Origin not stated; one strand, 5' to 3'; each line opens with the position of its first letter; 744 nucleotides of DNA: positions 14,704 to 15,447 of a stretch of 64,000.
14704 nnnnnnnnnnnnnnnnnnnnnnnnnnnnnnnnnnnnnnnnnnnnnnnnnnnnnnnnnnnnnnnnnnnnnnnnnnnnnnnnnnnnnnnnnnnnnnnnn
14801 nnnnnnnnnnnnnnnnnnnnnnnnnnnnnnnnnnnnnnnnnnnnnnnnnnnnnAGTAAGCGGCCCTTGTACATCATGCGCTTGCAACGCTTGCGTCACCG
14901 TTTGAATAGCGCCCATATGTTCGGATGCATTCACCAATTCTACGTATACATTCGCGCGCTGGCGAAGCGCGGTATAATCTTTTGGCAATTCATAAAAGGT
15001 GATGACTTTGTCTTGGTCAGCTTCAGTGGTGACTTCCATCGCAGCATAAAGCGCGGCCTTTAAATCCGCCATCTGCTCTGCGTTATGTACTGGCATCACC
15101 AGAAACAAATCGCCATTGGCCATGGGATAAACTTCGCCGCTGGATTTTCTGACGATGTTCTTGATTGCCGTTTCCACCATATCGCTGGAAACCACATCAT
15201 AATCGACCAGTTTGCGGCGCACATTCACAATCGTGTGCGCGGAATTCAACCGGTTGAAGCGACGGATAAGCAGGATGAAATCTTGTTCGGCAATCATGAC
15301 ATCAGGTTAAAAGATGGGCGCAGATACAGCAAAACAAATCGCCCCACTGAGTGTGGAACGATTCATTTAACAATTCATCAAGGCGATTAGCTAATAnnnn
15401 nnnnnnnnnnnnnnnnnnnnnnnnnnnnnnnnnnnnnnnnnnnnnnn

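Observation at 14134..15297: Stand-alone protein with a degenerate EAL-like domain, a candidate c-di-GMP receptor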

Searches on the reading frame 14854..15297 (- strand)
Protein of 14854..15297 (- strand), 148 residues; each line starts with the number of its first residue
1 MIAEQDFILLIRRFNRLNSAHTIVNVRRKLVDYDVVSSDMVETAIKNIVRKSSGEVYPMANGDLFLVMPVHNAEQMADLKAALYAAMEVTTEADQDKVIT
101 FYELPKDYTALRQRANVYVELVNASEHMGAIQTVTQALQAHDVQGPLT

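Call 26: search_protein_families(library=pfam, alignment_id=A2, max_evalue=10)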
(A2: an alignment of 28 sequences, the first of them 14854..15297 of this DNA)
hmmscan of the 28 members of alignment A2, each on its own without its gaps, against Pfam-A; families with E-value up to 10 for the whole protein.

A. member 1, window:14854-15297:- (148 aa): 2 families
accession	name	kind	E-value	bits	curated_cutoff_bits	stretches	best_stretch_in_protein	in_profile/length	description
PF08125.19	Mannitol_dh_C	-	0.053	13.4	30.7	1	12-54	8-50/190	Mannitol dehydrogenase C-terminal domain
PF14029.11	DUF4244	-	0.088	12.7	27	1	33-51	33-51/54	Protein of unknown function (DUF4244)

B. families by the number of members that match (of 28 scanned): 25 families
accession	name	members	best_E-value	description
PF05957.18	DUF883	3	0.0074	DUF883 N-terminal domain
PF23044.1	SH3-C_UBE2O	2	0.016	UBE2O, ubiquitin binding SH3-C domain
PF23321.1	R1_ABCA1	1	0.0021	ABCA1-like, C-terminal R1 regulatory domain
PF05777.17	Acp26Ab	1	0.0024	Drosophila accessory gland-specific peptide 26Ab (Acp26Ab)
PF07091.17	FmrO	1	0.023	Ribosomal RNA methyltransferase (FmrO)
PF22542.1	Utp8_C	1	0.024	Utp8, C-terminal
PF24893.1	DUF7743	1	0.036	Domain of unknown function (DUF7743)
PF17853.6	GGDEF_2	1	0.039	GGDEF-like domain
PF08357.16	SEFIR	1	0.044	SEFIR domain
PF00558.24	Vpu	1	0.047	Vpu protein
PF07941.16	K_channel_TID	1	0.048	Potassium channel Kv1.4 tandem inactivation domain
PF08125.19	Mannitol_dh_C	1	0.053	Mannitol dehydrogenase C-terminal domain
PF14842.11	FliG_N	1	0.055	FliG N-terminal domain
PF16751.10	RsdA_SigD_bd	1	0.067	Anti-sigma-D factor RsdA to sigma factor binding region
PF10040.14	CRISPR_Cas6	1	0.068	CRISPR-associated endoribonuclease Cas6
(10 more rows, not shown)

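Call 28: predict_structure(alignment_id=A2)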
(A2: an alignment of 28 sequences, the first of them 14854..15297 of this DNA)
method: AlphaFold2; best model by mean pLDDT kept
length: 148 residues; sequences in the alignment: 28
mean_pLDDT: 81.1   pTM: 0.70
mean pLDDT of the five models: 81.1, 79.8, 79.0, 77.7, 76.8
residues with pLDDT >= 90: 60; 70-90: 54; 50-70: 32; < 50: 2
segments of 3 or more residues with pLDDT < 50: none
pLDDT, mean of each block of 10 residues (from residue 1): 83 94 84 66 90 90 89 89 86 83 93 87 69 55 52
secondary structure, 60 per line:
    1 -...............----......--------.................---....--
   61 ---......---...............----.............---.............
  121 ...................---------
elements in order: H2-16 E21-26 H35-51 E55-58 E64-69 H73-87 H92-98 E99-104 H108-139
